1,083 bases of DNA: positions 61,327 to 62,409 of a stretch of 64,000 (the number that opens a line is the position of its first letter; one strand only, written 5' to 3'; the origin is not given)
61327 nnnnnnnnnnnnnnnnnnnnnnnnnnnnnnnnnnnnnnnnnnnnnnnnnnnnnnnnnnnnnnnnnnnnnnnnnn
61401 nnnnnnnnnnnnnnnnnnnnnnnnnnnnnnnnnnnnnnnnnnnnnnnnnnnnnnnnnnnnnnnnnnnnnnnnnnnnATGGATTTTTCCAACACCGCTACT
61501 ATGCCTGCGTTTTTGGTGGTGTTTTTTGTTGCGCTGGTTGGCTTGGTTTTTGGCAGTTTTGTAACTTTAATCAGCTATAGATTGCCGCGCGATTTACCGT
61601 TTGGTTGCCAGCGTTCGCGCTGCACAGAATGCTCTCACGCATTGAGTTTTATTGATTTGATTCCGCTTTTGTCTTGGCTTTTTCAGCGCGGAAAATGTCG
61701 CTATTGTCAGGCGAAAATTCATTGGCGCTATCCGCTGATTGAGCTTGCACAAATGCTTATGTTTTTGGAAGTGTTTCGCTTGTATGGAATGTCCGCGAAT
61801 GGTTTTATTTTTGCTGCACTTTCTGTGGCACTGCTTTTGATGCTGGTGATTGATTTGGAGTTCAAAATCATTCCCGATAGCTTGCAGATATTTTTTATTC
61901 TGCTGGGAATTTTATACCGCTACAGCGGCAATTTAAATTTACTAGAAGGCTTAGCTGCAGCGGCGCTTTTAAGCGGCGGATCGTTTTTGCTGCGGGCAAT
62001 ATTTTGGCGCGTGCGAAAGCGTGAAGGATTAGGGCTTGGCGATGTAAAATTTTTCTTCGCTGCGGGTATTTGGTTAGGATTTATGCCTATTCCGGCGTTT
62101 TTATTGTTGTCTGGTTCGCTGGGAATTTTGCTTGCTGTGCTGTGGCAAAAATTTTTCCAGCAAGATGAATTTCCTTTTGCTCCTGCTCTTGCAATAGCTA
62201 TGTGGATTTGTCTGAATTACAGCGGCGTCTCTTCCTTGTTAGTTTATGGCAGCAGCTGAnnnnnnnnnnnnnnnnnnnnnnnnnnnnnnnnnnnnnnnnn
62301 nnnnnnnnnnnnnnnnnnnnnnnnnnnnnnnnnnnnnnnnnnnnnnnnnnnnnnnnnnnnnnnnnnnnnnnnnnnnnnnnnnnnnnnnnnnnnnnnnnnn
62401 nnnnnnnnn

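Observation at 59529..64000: T2SS / type IVb pilus-like cluster with two giant, 8-cysteine paralogous prepilins and a lipoprotein secretin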

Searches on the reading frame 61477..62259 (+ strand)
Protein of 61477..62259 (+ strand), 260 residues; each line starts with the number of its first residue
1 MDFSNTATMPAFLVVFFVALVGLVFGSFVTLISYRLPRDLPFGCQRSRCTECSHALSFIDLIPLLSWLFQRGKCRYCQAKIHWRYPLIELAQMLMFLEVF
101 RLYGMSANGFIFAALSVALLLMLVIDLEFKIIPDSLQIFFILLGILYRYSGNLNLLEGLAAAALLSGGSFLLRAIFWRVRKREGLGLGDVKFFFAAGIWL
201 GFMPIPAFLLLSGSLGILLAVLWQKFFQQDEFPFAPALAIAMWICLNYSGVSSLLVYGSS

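Call 7: search_protein_families(library=pfam, proteins=[window:61477-62259:+], max_evalue=0.1)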
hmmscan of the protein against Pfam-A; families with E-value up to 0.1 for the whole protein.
window:61477-62259:+ (260 aa): 2 families
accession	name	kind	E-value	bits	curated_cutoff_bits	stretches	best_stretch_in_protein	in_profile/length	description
PF06750.18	A24_N_bact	-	1.3e-28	99.3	23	1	20-100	1-81/84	Bacterial Peptidase A24 N-terminal domain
PF01478.23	Peptidase_A24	-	1.7e-16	61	26.5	1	114-221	2-104/104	Type IV leader peptidase family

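Call 8: search_protein_families(library=ncbifam, proteins=[window:61477-62259:+], max_evalue=0.1)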
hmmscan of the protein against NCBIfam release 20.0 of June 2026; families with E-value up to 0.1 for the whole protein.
window:61477-62259:+ (260 aa): 2 families
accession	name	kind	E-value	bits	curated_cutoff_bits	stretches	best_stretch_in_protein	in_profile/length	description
NF007963.0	PRK10683.1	equivalog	0.019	14.4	489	1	204-246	257-298/317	putrescine ABC transporter permease PotH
TIGR04104.1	cxxc_20_cxxc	subfamily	0.026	14.9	45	1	48-124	2-81/93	TIGR04104 family putative zinc finger protein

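Call 10: find_encoding_contigs(protein=window:61477-62259:+, flank=10000, max_places=6)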
Protein window:61477-62259:+ (260 aa): 2 contigs read that carry it; 2 places shown.
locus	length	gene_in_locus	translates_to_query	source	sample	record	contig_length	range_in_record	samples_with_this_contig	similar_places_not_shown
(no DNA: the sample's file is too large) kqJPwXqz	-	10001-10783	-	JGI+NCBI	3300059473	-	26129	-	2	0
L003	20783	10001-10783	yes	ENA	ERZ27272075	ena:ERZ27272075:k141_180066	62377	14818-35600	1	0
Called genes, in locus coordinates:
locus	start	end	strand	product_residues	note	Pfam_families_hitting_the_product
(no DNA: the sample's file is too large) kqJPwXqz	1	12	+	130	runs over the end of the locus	-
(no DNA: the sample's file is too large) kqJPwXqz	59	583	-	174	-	PF00383:dCMP_cyt_deam_1, PF14437:MafB19-deam, PF14439:Bd3614-deam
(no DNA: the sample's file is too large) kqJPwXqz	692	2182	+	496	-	PF00512:HisKA, PF02518:HATPase_c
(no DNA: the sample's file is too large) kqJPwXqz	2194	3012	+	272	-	PF02548:Pantoate_transf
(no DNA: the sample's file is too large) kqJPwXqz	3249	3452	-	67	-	PF00313:CSD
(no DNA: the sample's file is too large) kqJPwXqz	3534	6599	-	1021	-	PF00873:ACR_tran, PF03176:MMPL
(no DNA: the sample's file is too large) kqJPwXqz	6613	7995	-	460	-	PF25917:BSH_RND, PF25973:BSH_CzcB (weak), PF25944:Beta-barrel_RND (weak), PF25954:Beta-barrel_RND_2, PF25967:RND-MFP_C (weak), PF25989:YknX_C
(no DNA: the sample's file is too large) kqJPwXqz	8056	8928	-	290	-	-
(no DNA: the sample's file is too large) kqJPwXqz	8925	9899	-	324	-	PF07963:N_methyl (weak)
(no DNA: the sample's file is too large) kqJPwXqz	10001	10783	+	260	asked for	PF06750:A24_N_bact, PF01478:Peptidase_A24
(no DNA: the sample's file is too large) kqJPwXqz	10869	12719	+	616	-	PF00263:Secretin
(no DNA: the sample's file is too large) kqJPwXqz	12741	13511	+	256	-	-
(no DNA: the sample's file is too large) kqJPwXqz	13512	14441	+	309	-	-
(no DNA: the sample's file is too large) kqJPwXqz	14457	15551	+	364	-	PF12833:HTH_18, PF00165:HTH_AraC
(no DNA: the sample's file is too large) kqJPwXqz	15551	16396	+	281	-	PF03167:UDG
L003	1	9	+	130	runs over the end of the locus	-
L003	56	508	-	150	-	PF00383:dCMP_cyt_deam_1, PF14437:MafB19-deam, PF14439:Bd3614-deam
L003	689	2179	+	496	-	PF00512:HisKA, PF02518:HATPase_c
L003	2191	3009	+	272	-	PF02548:Pantoate_transf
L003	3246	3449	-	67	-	PF00313:CSD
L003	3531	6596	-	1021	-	PF00873:ACR_tran, PF03176:MMPL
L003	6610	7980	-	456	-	PF25917:BSH_RND, PF25973:BSH_CzcB (weak), PF25944:Beta-barrel_RND (weak), PF25954:Beta-barrel_RND_2, PF25967:RND-MFP_C (weak), PF25989:YknX_C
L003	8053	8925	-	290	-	-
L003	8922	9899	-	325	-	PF07963:N_methyl (weak)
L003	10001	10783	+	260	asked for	PF06750:A24_N_bact, PF01478:Peptidase_A24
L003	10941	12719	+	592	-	PF00263:Secretin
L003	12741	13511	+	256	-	-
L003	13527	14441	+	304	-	-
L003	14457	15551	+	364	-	PF12833:HTH_18, PF00165:HTH_AraC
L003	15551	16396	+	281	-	PF03167:UDG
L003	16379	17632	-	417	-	PF00342:PGI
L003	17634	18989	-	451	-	PF00675:Peptidase_M16, PF05193:Peptidase_M16_C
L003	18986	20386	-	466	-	PF00675:Peptidase_M16, PF05193:Peptidase_M16_C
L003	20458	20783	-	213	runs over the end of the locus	PF11233:DUF3035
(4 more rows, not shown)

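Call 28: search_protein_families(library=pfam, proteins=[L003:12741-13511:+, L003:13512-14441:+, L003:10869-12719:+, L003:14457-15551:+], max_evalue=1)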
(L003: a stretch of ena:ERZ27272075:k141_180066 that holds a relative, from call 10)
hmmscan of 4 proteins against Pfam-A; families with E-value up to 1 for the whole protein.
L003:12741-13511:+ (256 aa): 3 families
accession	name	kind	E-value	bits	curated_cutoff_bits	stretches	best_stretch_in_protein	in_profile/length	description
PF12698.13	ABC2_membrane_3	-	0.00085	18.9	31.6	1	40-202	153-305/347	ABC-2 family transporter protein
PF12679.13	ABC2_membrane_2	-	0.019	14.7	27.2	1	72-192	91-210/283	ABC-2 family transporter protein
PF03907.18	Spo7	-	0.14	12.1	27.5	1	16-72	32-89/211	Spo7-like protein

L003:13512-14441:+ (309 aa): 0 families

L003:10869-12719:+ (616 aa): 2 families
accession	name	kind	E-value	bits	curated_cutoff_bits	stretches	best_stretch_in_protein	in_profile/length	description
PF00263.26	Secretin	-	6.9e-30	104.3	27.5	1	405-591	3-168/169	Bacterial type II and III secretion system protein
PF07660.19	STN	-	0.073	13.4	28.4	1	167-193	18-43/52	Secretin and TonB N terminus short domain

L003:14457-15551:+ (364 aa): 2 families
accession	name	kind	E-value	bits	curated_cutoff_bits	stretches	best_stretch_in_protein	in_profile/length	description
PF12833.13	HTH_18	-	2.8e-21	76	33.6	1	277-355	1-79/80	Helix-turn-helix domain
PF00165.29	HTH_AraC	-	7.9e-10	39.1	26.6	1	318-355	6-42/42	Bacterial regulatory helix-turn-helix proteins, AraC family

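Call 29: search_protein_families(library=ncbifam, proteins=[L003:12741-13511:+, L003:13512-14441:+, L003:10869-12719:+], max_evalue=1)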
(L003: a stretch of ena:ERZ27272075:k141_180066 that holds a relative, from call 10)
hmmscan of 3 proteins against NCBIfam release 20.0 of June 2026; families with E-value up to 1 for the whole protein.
L003:12741-13511:+ (256 aa): 1 family
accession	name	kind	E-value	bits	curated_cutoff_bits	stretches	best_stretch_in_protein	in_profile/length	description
NF033858.1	ABC2_perm_RbbA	equivalog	0.29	8.9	1050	1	57-169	722-835/909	ribosome-associated ATPase/putative transporter RbbA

L003:13512-14441:+ (309 aa): 0 families

L003:10869-12719:+ (616 aa): 10 families
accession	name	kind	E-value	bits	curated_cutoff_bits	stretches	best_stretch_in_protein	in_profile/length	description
TIGR02519.1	pilus_MshL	equivalog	6.3e-59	199.4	250.2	1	303-591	2-290/290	pilus (MSHA type) biogenesis protein MshL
TIGR02517.1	type_II_gspD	equivalog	1.7e-25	89.6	351.35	1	288-595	283-594/600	type II secretion system secretin GspD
TIGR02516.1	type_III_yscC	equivalog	1.7e-21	76.3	238.45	1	323-592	222-462/463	type III secretion system outer membrane ring subunit SctC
TIGR02515.1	IV_pilus_PilQ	subfamily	4.7e-21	75.3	284.35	2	298-591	133-427/428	type IV pilus secretin PilQ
NF011873.0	PRK15346.1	equivalog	2.2e-14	53.1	524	1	320-593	253-496/499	EscC/YscC/HrcC family type III secretion system outer membrane ring protein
NF010083.0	PRK13568.1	equivalog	7.3e-14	51.3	554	2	301-592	153-418/419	DNA uptake porin HofQ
NF007851.2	PRK10560.1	exception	1.4e-13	50.5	598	2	519-592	337-410/412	DNA uptake porin HofQ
NF042912.1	Amuc_1098_fam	equivalog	2.3e-13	49.1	750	2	461-594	658-799/805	Amuc_1098 family type IV pilus outer membrane protein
TIGR02520.1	pilus_B_mal_scr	equivalog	1.3e-06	27.3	287.65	1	255-559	207-486/513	PilN family type IVB pilus formation outer membrane protein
NF011008.0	PRK14434.1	equivalog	0.11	12.7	86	1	303-349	35-79/92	acylphosphatase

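Call 48: list_cluster_members(proteins=[P0001, window:61477-62259:+, window:59529-60401:-, L003:12741-13511:+, L003:13527-14441:+])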
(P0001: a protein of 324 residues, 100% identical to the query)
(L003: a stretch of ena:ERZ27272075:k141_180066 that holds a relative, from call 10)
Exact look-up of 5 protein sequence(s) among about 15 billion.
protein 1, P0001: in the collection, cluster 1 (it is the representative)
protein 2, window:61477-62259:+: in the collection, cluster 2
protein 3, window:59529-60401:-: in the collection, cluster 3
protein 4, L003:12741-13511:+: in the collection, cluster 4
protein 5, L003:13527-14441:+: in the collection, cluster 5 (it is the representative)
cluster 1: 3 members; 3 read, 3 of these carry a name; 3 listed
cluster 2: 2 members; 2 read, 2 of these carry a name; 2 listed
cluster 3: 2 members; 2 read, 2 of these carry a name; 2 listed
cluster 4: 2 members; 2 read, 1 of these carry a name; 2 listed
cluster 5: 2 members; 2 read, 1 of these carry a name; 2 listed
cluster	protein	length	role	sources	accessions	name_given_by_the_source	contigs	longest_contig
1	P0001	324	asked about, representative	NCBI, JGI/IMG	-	prepilin-type N-terminal cleavage/methylation domain-containing protein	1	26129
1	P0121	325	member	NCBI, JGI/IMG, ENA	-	prepilin-type N-terminal cleavage/methylation domain-containing protein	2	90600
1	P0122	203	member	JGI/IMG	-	hypothetical protein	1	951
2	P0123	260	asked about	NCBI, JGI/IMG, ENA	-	leader peptidase (prepilin peptidase)/N-methyltransferase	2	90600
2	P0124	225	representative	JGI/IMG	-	prepilin signal peptidase PulO-like enzyme (type II secretory pathway)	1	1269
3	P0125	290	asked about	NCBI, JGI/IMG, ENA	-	prepilin-type N-terminal cleavage/methylation domain-containing protein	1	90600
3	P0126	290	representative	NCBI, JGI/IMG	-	prepilin-type N-terminal cleavage/methylation domain-containing protein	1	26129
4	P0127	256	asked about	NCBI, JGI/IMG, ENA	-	hypothetical protein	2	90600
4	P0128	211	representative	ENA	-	-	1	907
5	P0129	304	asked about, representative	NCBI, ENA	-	-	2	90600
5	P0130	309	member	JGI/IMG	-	hypothetical protein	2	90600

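Call 51: find_homologous_proteins(query=L003:13527-14441:+, max_evalue=0.001)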
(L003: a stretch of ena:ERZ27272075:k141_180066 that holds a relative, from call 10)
Query L003:13527-14441:+ (304 aa): 468 proteins with E <= 0.001 among 2813 candidates; the best 120 are listed.
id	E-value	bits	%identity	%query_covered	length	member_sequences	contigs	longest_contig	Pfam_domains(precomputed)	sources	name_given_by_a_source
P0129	1.2e-204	696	100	100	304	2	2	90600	-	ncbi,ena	-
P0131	3.2e-108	380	63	85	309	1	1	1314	-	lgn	-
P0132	7.4e-100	352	59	84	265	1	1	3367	-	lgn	-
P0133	5.9e-98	346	65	74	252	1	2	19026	-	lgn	-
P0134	7.6e-98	345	61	78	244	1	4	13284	-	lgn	-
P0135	1.1e-97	345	65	74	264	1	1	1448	-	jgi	-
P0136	6.3e-97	342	65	74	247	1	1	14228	-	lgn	-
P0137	1.1e-95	338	64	74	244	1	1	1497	-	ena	-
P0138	1.8e-94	334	62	73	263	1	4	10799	-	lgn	-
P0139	1.9e-94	334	64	74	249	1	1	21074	-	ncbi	-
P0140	3.0e-94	334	60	81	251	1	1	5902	-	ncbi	-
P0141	3.2e-94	334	63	74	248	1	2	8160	-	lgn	-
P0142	8.1e-94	332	63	74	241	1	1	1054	-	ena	-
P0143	1.9e-93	331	60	79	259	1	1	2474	-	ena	-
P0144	6.0e-93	329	60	75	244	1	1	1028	-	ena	-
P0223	4.6e-80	287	55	73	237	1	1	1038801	-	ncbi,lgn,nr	ncbi:MAG: hypothetical protein IPP74_04585 [Alphaproteobacteria bacterium]|nr:hypothetical protein [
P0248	3.4e-76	274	59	68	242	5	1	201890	-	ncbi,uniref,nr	ncbi:Uncharacterized protein NF27_CG00870 [Candidatus Jidaibacter acanthamoeba]|uniref:Uncharacteriz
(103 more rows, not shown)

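Call 54: search_solved_structures(query=A2, max_evalue=10, show_alignments=0)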
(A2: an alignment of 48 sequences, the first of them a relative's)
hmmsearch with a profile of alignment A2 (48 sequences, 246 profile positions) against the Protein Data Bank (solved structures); distinct sequences matched with E-value up to 10: 1.
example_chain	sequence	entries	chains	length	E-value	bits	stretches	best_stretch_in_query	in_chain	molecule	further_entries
6uln_E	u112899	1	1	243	0.3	13.6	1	38-78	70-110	TCR-V-beta-5-6*01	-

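Call 57: find_encoding_contigs(protein=P0248, flank=10000, max_places=1)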
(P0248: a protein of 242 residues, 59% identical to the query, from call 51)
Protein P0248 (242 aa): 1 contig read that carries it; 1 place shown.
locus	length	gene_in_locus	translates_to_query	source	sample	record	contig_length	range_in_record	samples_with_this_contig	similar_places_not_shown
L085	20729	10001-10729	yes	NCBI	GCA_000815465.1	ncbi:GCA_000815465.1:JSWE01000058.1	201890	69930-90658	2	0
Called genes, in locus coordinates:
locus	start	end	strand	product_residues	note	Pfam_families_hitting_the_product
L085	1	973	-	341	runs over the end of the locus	PF25967:RND-MFP_C (weak), PF25975:CzcB_C (weak), PF25989:YknX_C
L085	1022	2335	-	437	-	PF00083:Sugar_tr, PF07690:MFS_1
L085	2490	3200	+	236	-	PF01144:CoA_trans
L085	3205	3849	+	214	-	PF01144:CoA_trans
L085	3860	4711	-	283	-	-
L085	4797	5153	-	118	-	PF01648:ACPS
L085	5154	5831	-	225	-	-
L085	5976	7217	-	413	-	PF03952:Enolase_N, PF00113:Enolase_C, PF13378:MR_MLE_C (weak)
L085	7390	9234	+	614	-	-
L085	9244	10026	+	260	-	-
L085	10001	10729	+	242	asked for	-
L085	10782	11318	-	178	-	PF06271:RDD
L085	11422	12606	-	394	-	PF00162:PGK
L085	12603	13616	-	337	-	PF00044:Gp_dh_N, PF02800:Gp_dh_C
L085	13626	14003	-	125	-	PF12844:HTH_19 (weak), PF13413:HTH_25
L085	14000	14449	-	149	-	PF03364:Polyketide_cyc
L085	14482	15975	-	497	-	PF13506:Glyco_transf_21 (weak), PF13641:Glyco_tranf_2_3, PF00535:Glycos_transf_2, PF13632:Glyco_trans_2_3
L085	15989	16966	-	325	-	-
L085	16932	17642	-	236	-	PF01578:Cytochrom_C_asm, PF27518:CcmC (weak)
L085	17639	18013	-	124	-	-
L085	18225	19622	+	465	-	PF00072:Response_reg, PF00493:MCM (faint), PF00158:Sigma54_activat, PF14532:Sigma54_activ_2, PF07728:AAA_5, PF25601:AAA_lid_14, PF02954:HTH_8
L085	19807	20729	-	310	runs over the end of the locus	-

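Call 58: find_encoding_contigs(protein=P0223, flank=10000, max_places=1)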
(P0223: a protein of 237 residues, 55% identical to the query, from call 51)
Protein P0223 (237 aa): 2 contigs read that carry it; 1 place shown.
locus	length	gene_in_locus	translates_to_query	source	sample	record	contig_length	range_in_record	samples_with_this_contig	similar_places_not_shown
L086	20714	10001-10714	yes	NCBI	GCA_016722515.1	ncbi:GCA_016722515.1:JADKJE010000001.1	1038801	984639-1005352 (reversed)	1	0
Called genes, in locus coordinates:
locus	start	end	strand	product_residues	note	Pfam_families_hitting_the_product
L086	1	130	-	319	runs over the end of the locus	PF00072:Response_reg, PF13581:HATPase_c_2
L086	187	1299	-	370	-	PF03924:CHASE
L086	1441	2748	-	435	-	PF00905:Transpeptidase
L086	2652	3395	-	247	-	PF00912:Transgly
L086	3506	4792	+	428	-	PF08245:Mur_ligase_M, PF02875:Mur_ligase_C (weak), PF27239:FOL3_C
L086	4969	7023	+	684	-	PF01464:SLT, PF27553:SLT_superhelical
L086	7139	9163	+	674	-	-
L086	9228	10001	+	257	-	-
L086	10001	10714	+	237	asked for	-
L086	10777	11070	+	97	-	-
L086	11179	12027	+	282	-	PF03167:UDG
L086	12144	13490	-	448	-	PF00512:HisKA, PF02518:HATPase_c, PF00072:Response_reg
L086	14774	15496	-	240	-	PF02107:FlgH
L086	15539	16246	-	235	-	PF08666:SAF (weak), PF13144:ChapFlgA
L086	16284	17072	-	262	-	PF00460:Flg_bb_rod, PF22692:LlgE_F_G_D1, PF06429:Flg_bbr_C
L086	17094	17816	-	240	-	PF00460:Flg_bb_rod (weak), PF22692:LlgE_F_G_D1, PF06429:Flg_bbr_C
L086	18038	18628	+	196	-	PF03748:FliL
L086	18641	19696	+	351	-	PF02154:FliM, PF01052:FliMN_C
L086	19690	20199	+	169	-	PF20072:DUF6468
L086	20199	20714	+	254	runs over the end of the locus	PF03448:MgtE_N (weak)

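Call 82: find_homologous_proteins(query=L003:10941-12719:+, max_evalue=1e-20)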
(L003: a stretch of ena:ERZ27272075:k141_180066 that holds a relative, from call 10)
Query L003:10941-12719:+ (592 aa): 1143 proteins with E <= 1e-20 among 8000 candidates; the best 120 are listed.
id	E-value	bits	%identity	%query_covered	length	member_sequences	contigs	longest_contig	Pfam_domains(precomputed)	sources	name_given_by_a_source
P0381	0.0e+0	1266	100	100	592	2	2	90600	PF00263.27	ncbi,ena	-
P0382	0.0e+0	1104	87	100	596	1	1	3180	PF00263.27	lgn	-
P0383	7.8e-163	561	49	99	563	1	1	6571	PF00263.27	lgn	-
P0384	1.2e-161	557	50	99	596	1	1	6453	PF00263.27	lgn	-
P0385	1.7e-161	557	50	97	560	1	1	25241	PF00263.27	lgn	-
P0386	2.0e-157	543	50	93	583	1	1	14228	PF00263.27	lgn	-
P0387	2.0e-155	537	47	97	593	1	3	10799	PF00263.27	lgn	-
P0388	3.8e-155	536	48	93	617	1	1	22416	PF00263.27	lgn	-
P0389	5.5e-155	535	47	97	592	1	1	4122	PF00263.27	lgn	-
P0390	9.7e-155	535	47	91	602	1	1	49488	PF00263.27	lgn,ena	-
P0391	1.2e-154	534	47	100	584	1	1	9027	PF00263.27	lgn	-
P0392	1.7e-154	534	48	97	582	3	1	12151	PF00263.27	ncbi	-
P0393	6.0e-154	532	47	97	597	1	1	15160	PF00263.27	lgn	-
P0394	2.3e-153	530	50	86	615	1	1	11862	PF00263.27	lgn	-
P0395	6.7e-153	529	50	89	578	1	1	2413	PF07655.19,PF00263.27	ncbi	-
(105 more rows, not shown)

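Call 90: search_solved_structures(query=A5, max_evalue=10, show_alignments=0)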
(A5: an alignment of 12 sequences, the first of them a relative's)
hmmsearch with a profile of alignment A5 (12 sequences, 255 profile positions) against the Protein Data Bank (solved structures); distinct sequences matched with E-value up to 10: 4.
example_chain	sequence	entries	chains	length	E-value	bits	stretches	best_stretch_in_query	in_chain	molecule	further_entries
9q1y_A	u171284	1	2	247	0.0036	20.1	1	18-168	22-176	Phenol-soluble modulin export ABC transporter permease subunit PmtD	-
6xjh_A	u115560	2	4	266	0.0061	19.3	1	18-168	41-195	Phenol-soluble modulin export ABC transporter permease subunit PmtD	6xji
9q2n_A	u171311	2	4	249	0.0063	19.3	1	18-168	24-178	Phenol-soluble modulin export ABC transporter permease subunit PmtD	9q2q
9q2r_A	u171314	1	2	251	0.0065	19.2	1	18-168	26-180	Phenol-soluble modulin export ABC transporter permease subunit PmtD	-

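Call 91: search_protein_families(library=pfam, alignment_id=A5, max_evalue=0.1)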
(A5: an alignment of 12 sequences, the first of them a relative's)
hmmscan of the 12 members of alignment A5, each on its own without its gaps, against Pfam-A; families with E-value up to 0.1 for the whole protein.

A. member 1, L003:12741-13511:+ (256 aa): 2 families
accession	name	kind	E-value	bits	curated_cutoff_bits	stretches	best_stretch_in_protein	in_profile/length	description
PF12698.13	ABC2_membrane_3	-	0.00085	18.9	31.6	1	40-202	153-305/347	ABC-2 family transporter protein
PF12679.13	ABC2_membrane_2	-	0.019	14.7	27.2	0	72-192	91-210/283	ABC-2 family transporter protein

B. families by the number of members that match (of 12 scanned): 5 families
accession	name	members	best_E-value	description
PF12679.13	ABC2_membrane_2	6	5.4e-05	ABC-2 family transporter protein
PF12698.13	ABC2_membrane_3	1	0.00085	ABC-2 family transporter protein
PF19814.4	DUF6297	1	0.002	Family of unknown function (DUF6297)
PF12730.13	ABC2_membrane_4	1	0.0092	ABC-2 family transporter protein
PF20130.4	DUF6520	1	0.012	Family of unknown function (DUF6520)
